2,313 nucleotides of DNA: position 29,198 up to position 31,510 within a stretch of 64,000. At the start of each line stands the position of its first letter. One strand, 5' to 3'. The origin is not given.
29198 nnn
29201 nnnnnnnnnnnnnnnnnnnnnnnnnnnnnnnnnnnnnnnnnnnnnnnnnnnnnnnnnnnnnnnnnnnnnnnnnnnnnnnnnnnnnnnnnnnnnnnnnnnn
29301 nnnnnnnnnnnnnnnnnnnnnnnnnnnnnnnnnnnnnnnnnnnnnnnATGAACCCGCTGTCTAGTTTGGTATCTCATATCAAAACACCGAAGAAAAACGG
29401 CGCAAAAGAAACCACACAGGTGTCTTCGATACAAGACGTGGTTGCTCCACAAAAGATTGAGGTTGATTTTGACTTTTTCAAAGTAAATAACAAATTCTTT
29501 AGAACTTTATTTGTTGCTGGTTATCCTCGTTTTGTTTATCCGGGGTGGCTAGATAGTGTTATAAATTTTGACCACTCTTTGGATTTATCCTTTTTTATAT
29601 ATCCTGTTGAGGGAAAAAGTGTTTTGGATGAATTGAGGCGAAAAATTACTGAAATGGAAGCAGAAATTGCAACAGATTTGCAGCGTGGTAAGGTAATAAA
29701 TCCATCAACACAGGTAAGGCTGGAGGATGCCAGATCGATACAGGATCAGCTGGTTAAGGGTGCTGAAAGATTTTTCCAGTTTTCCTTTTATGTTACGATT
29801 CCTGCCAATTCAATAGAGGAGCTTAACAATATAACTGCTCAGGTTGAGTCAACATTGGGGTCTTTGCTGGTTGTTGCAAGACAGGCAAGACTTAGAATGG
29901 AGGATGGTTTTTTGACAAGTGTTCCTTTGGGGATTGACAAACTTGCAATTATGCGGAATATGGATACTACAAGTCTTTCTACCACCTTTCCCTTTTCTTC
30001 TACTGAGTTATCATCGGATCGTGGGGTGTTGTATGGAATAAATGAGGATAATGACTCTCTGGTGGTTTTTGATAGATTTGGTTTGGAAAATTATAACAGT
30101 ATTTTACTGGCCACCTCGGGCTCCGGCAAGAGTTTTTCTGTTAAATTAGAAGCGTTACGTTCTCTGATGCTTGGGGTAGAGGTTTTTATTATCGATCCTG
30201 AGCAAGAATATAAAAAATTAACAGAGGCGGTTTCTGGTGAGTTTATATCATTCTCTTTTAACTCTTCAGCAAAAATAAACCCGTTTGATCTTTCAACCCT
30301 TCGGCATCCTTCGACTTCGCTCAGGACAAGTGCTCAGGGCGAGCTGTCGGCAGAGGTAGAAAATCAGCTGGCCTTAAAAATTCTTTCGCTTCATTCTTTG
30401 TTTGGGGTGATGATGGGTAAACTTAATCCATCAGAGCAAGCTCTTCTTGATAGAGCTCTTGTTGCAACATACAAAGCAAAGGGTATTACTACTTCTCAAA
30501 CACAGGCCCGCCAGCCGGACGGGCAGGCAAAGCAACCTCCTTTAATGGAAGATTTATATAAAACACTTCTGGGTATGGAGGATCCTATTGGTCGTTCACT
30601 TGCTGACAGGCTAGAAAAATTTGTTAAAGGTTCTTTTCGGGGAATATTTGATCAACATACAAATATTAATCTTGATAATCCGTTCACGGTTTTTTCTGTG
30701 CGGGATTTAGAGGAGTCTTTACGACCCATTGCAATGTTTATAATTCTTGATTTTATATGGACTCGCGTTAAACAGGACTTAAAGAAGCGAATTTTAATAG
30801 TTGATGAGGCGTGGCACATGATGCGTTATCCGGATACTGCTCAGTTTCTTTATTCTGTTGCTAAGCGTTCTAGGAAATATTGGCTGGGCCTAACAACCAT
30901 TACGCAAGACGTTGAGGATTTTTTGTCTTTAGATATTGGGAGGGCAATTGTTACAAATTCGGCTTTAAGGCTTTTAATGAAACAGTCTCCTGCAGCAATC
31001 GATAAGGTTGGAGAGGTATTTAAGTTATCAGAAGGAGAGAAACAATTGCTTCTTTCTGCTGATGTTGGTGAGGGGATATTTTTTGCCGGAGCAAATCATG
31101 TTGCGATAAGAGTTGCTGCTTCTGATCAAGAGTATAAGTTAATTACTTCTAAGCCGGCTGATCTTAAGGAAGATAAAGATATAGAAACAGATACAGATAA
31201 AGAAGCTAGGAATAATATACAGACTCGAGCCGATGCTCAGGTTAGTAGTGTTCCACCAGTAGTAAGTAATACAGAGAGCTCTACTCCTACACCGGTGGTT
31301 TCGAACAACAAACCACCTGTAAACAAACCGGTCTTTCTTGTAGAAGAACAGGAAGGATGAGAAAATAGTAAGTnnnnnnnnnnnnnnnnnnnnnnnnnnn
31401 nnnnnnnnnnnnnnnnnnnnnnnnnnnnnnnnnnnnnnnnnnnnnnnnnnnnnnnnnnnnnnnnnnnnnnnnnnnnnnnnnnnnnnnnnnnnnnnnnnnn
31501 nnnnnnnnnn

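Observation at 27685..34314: Type IV secretion/competence-like module with VirB4 split into two overlapping genes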

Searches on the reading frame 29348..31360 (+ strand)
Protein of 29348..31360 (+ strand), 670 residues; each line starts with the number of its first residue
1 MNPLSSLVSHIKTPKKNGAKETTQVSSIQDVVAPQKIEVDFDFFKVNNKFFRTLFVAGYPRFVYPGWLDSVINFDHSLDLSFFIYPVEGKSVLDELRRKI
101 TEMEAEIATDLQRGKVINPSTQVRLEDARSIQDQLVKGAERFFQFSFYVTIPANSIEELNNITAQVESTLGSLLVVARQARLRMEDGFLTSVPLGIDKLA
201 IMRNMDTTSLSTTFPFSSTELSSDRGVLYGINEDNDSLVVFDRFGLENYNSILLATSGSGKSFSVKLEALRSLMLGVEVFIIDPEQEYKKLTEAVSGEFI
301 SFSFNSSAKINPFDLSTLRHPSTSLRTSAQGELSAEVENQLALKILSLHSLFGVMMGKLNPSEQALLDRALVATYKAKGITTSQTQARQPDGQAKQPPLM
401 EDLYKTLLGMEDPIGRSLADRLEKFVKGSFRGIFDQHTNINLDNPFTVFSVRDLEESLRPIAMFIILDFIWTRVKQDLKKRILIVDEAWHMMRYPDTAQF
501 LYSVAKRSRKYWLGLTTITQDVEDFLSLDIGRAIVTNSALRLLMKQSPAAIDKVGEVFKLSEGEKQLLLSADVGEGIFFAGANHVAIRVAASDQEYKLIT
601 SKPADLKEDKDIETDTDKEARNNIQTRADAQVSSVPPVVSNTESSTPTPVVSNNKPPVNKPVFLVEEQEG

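Call 3: search_protein_families(library=pfam, proteins=[window:29348-31360:+], max_evalue=0.01)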
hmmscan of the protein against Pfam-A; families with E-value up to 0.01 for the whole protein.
window:29348-31360:+ (670 aa): 4 families
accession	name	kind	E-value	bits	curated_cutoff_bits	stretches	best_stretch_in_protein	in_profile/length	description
PF19044.6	P-loop_TraG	-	8.9e-26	90.9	25.8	2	427-572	194-346/413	TraG P-loop domain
PF12846.13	AAA_10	-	5.8e-12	45.8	27.5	2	248-295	21-68/362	AAA-like domain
PF01935.23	DUF87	-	5.3e-07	30.4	23.2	1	253-319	28-96/220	Helicase HerA, central domain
PF03135.19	CagE_TrbE_VirB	-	0.0018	18.7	21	0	47-193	62-196/204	CagE, TrbE, VirB family, component of type IV transporter system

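Call 4: search_protein_families(library=ncbifam, proteins=[window:29348-31360:+], max_evalue=0.01)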
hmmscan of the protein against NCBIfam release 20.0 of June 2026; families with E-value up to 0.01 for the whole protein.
window:29348-31360:+ (670 aa): 14 families
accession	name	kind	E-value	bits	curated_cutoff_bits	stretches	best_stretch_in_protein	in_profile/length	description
NF045971.1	conju_CD1110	equivalog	2.1e-110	370.2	325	1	25-602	184-751/752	VirB4-like conjugal transfer ATPase, CD1110 family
NF045975.1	VirB4_plasma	equivalog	5.9e-78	262.5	590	1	4-599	271-893/894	Mbov_0397 family ICE element conjugal transfer ATPase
TIGR02746.1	TraC-F-type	equivalog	1.7e-55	188.4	567.05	1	95-577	272-742/800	type IV secretion system protein TraC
TIGR00929.1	VirB4_CagE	subfamily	4.1e-32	111.3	643.1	1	46-571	237-727/792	VirB4 family type IV secretion/conjugal transfer ATPase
TIGR03783.1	Bac_Flav_CT_G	subfamily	7e-13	47.3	261.55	1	422-573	603-762/829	TraG family conjugative transposon ATPase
NF041017.1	DNA_import_CedB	equivalog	1.1e-10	40.7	700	2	78-289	112-317/590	DNA import protein CedB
NF010278.0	PRK13721.1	subfamily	2.7e-10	38.8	1177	2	462-552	670-767/874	type IV secretion system protein TraC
NF010473.0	PRK13898.1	equivalog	4.5e-08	31.6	1050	1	407-579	570-742/801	type IV secretion system ATPase VirB4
NF010447.0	PRK13873.1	equivalog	6.4e-07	27.7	1020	1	426-558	584-716/815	conjugal transfer protein TrbE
NF053655.1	CedD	equivalog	1.9e-06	26.9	600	0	255-316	228-285/527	DNA-translocating ATPase CedD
NF042935.1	SCO6880_fam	subfamily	1.3e-05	24.4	60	1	92-196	375-477/477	SCO6880 family protein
NF052333.1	ATPase_TcpF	exception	4.8e-05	21.4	1100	0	73-168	277-372/813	conjugal transfer ATPase TcpF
NF010466.0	PRK13891.1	subfamily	0.0032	15.4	1322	0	433-547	640-755/852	conjugal transfer protein TrbE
TIGR03744.1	traC_PFL_4706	equivalog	0.0049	14.8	520.6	0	473-578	726-829/892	conjugative transfer ATPase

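Call 9: search_solved_structures(query=window:29348-31357:+, max_evalue=0.001)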
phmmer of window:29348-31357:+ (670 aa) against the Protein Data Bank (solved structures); distinct sequences matched with E-value up to 0.001: 1.
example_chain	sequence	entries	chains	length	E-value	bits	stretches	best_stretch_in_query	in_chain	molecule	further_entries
4ag5_A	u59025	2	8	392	3.8e-47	164.4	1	223-600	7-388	TYPE IV SECRETORY PATHWAY VIRB4 COMPONENTS-LIKE PROTEIN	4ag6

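Call 34: search_dna_similar(query=window:29348-31357:+, collection=plasmids, mode=protein, max_rows=25, rows=best)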
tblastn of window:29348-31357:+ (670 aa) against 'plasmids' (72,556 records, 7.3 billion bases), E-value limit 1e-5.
The search stops at 5000 records and this limit was reached: more records match than are counted here, and every count below describes the 5000 best-scoring records only.
Records with a match: at least 5000; places in all: 5103; records where one place covers at least 80% of the query: 968.
Best place of each record, by identity: <60% 5000.
By first word of the organism name: Klebsiella 819; Escherichia 612; Salmonella 496; Bacillus 393; Enterobacter 315; Acinetobacter 255; Enterococcus 253; Staphylococcus 222; Citrobacter 165; Providencia 98; and 242 more.
By predicted mobility (MOB-suite, as given by PLSDB): conjugative 3845; non-mobilizable 906; mobilizable 249.
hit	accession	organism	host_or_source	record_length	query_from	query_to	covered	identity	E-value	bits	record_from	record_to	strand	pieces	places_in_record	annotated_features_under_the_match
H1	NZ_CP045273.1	Priestia megaterium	pure culture,Paper surface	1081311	26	601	86%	37.4%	2e-59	384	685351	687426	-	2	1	none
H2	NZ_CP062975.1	Pontibacillus sp. ALD_SL1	mangrove mud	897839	28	603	86%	36.8%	4e-108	367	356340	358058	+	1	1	VirB4-like conjugal transfer ATPase, CD1110 family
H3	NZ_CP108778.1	Embleya sp. NBC_00896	-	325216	53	604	82%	36.7%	5e-107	363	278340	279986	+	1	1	ATP-binding protein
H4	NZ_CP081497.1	Streptomyces sp. BHT-5-2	whole organism,plant soil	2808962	14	604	88%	34.0%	1e-93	325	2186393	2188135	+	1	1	none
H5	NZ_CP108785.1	Embleya sp. NBC_00888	-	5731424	53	601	82%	34.6%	3e-89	312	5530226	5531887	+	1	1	none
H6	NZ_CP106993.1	Paenibacillus thiaminolyticus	mixed culture,sour bamboo shoots sample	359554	12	590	86%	32.2%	2e-71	260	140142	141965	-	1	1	DUF87 domain-containing protein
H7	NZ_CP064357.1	Miltoncostaea oceani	pure culture,marine sediment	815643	28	601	86%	32.1%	5e-67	246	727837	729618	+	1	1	DUF87 domain-containing protein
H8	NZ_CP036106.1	Bacillus mycoides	cell culture,soil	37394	25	602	86%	31.7%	1e-62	234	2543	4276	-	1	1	DUF87 domain-containing protein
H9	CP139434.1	Brevibacillus halotolerans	cell culture,freshwater soil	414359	25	575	82%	33.1%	1e-70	258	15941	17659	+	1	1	DUF87 domain-containing protein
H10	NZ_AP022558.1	Geobacillus subterraneus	-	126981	25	575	82%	32.7%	5e-71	258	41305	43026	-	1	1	DUF87 domain-containing protein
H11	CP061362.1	Clostridioides sp. ES-W-0016-02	water,pond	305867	25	604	87%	30.6%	1e-64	240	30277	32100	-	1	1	ATP-binding protein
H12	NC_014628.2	Paenibacillus polymyxa SC2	-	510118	25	575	82%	32.1%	5e-66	244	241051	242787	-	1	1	DUF87 domain-containing protein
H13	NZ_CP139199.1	Paenibacillus polymyxa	mixed culture,soil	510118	25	575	82%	32.1%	5e-66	244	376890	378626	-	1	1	DUF87 domain-containing protein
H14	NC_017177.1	Clostridioides difficile BI1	Homo sapiens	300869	25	604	87%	30.4%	6e-66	243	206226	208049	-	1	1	ATP-binding protein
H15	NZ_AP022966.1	Bacillus cereus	-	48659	25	602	86%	30.3%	1e-59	224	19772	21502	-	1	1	DUF87 domain-containing protein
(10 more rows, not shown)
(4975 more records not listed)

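Call 35: get_annotated_region(hit=H2, flank=4000)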
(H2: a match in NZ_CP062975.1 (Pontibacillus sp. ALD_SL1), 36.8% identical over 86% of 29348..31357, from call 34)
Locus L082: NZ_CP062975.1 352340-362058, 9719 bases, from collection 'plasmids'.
description: Pontibacillus sp. ALD_SL1 plasmid unnamed, complete sequence
organism: Pontibacillus sp. ALD_SL1 (NCBI taxid 2777185)
taxonomy: Bacteria; Bacillota; Bacilli; Bacillales; Bacillaceae; Pontibacillus; Pontibacillus sp. ALD SL1
host: -; source: mangrove mud; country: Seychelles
typing (MOB-suite, as given by PLSDB): non-mobilizable
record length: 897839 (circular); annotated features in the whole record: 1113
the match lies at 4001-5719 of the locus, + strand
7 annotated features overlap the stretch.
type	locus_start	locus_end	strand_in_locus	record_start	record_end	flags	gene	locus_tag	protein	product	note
CDS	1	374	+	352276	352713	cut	-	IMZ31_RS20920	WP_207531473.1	hypothetical protein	-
CDS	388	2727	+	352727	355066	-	-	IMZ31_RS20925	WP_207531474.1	hypothetical protein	-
CDS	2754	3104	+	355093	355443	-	-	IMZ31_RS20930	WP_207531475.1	hypothetical protein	-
CDS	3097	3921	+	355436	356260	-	-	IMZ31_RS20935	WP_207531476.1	hypothetical protein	-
CDS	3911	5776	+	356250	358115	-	-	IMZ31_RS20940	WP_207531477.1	VirB4-like conjugal transfer ATPase, CD1110 family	-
CDS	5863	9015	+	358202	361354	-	-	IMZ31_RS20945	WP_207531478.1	peptidoglycan DD-metalloendopeptidase family protein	-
CDS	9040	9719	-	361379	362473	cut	-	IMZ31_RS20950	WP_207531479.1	hypothetical protein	-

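Call 36: get_annotated_region(hit=H3, flank=4000)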
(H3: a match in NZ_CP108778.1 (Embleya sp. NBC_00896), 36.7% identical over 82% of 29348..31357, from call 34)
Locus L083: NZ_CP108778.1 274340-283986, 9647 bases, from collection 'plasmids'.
description: Embleya sp. NBC_00896 plasmid unnamed2, complete sequence
organism: Embleya sp. NBC_00896 (NCBI taxid 2975961)
taxonomy: Bacteria; Actinomycetota; Actinomycetes; Kitasatosporales; Streptomycetaceae; Embleya; Embleya sp. NBC 00896
host: -; source: -; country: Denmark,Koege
typing (MOB-suite, as given by PLSDB): non-mobilizable
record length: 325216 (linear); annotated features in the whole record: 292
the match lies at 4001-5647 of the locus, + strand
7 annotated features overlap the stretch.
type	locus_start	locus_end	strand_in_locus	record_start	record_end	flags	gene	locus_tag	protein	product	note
CDS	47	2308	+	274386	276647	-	-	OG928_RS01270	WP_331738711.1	hypothetical protein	-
CDS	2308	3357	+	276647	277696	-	-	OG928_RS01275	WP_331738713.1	PrgI family protein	-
CDS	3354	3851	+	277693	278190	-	-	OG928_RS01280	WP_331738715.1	XF1762 family protein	-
CDS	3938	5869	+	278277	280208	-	-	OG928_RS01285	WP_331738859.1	ATP-binding protein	-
CDS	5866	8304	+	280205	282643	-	-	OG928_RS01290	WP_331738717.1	type IV secretory system conjugative DNA transfer family protein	-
CDS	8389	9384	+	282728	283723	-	-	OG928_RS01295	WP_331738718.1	replication-relaxation family protein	-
CDS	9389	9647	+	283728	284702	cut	-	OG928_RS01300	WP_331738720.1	NlpC/P60 family protein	-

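Call 38: search_protein_families(library=ncbifam, proteins=[L082:3097-3918:+, L082:2754-3101:+, L083:3354-3848:+], max_evalue=0.01)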
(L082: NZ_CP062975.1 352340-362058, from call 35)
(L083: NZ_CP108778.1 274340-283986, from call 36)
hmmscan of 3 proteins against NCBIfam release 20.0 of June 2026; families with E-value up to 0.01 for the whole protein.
L082:3097-3918:+ (274 aa): 3 families
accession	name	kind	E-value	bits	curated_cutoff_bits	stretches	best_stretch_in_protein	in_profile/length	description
NF045975.1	VirB4_plasma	equivalog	3.2e-07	28.5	590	1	55-170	119-245/894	Mbov_0397 family ICE element conjugal transfer ATPase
NF041427.1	TrsD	subfamily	0.0012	18.7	200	0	54-167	28-151/201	TrsD/TraD family conjugative transfer protein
NF045971.1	conju_CD1110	equivalog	0.0019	16.5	325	0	50-167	11-129/752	VirB4-like conjugal transfer ATPase, CD1110 family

L082:2754-3101:+ (116 aa): 1 family
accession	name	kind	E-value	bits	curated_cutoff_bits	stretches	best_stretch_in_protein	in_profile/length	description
TIGR02762.1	TraL_TIGR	equivalog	0.0021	18.7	30.95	1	3-54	2-53/95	type IV conjugative transfer system protein TraL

L083:3354-3848:+ (165 aa): 1 family
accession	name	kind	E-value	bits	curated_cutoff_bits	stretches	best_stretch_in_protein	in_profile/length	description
NF045478.1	XF1762_fam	equivalog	3.5e-59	198.8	50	1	5-147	2-143/143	XF1762 family protein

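Call 39: find_homologous_proteins(query=window:29348-31357:+, max_evalue=1e-10)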
Query window:29348-31357:+ (670 aa): 8000 proteins with E <= 1e-10 among 8000 candidates; the best 120 are listed.
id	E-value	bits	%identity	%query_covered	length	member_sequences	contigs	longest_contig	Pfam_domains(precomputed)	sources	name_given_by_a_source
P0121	0.0e+0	1466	100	100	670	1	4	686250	PF19044.7,PF01935.24,PF12846.14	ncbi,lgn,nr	ncbi:MAG: ATP-binding protein [Candidatus Blackburnbacteria bacterium]|nr:ATP-binding protein [Candi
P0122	0.0e+0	1055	81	87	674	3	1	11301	PF19044.7,PF01935.24,PF12846.14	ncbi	ncbi:MAG: DUF87 domain-containing protein [Patescibacteria group bacterium]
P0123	0.0e+0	1051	79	90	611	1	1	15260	PF19044.7,PF01935.24,PF12846.14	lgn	-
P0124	0.0e+0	1048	73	99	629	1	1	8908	PF19044.7,PF01935.24,PF12846.14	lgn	-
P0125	0.0e+0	1032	76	90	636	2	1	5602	PF19044.7,PF01935.24,PF12846.14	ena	-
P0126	0.0e+0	1027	78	90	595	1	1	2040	PF19044.7,PF01935.24,PF12846.14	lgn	-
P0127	0.0e+0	1027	81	86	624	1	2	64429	PF19044.7,PF01935.24,PF12846.14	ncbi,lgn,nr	ncbi:MAG: ATP-binding protein [Candidatus Blackburnbacteria bacterium]|nr:ATP-binding protein [Candi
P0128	0.0e+0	1026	78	88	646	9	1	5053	PF19044.7,PF01935.24,PF12846.14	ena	-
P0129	0.0e+0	1022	80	87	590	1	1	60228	PF19044.7,PF01935.24,PF12846.14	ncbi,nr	ncbi:MAG: ATP-binding protein [Candidatus Blackburnbacteria bacterium]|nr:ATP-binding protein [Candi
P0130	0.0e+0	1017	72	96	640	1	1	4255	PF19044.7,PF01935.24,PF12846.14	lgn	-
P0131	0.0e+0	1012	74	96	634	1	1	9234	PF19044.7,PF01935.24,PF12846.14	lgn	-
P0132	1.0e-295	1000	76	88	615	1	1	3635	PF19044.7,PF01935.24,PF12846.14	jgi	jgi:type IV secretory pathway VirB4 component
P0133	3.8e-294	995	78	87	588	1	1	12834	PF19044.7,PF01935.24,PF12846.14,PF03135.20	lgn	-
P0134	3.6e-293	992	74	93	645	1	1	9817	PF19044.7,PF01935.24,PF12846.14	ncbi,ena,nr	ncbi:hypothetical protein CMO96_03835 [Candidatus Woesebacteria bacterium]|nr:hypothetical protein [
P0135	7.3e-292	988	77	87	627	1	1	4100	PF19044.7,PF01935.24,PF12846.14,PF03135.20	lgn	-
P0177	2.1e-266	904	68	89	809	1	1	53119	PF19044.7,PF01935.24,PF12846.14,PF26593.2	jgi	-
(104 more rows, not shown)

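Call 44: search_solved_structures(query=P0177, max_evalue=0.01, show_alignments=0)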
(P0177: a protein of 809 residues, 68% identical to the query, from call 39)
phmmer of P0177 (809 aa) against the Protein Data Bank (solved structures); distinct sequences matched with E-value up to 0.01: 4.
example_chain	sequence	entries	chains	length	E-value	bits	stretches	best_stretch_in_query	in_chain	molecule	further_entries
4ag5_A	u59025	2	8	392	1.2e-41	146.1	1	435-789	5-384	TYPE IV SECRETORY PATHWAY VIRB4 COMPONENTS-LIKE PROTEIN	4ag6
7o41_A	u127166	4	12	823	0.00018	23.1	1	464-761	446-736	TrwK protein | Type IV secretion system protein virB4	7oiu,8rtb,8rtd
7o43_A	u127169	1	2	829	0.00018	23.1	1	464-761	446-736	TrwK protein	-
7o42_A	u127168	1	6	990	0.00026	22.6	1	464-761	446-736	TrwK protein,Protein hcp1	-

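Call 48: search_protein_families(library=pfam, proteins=[P0177], max_evalue=0.001)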
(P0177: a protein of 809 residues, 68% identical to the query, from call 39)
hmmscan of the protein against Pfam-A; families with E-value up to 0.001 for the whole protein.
P0177 (809 aa): 4 families
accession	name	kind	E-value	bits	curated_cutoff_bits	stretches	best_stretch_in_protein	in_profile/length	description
PF19044.6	P-loop_TraG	-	3.6e-27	95.5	25.8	1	460-766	27-347/413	TraG P-loop domain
PF12846.13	AAA_10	-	8.4e-13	48.5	27.5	1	461-729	20-297/362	AAA-like domain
PF01935.23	DUF87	-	5.9e-09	36.8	23.2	1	467-530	28-93/220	Helicase HerA, central domain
PF11130.14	TraC_F_IV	-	0.00072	19.1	28.1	0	327-409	293-374/375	TraC protein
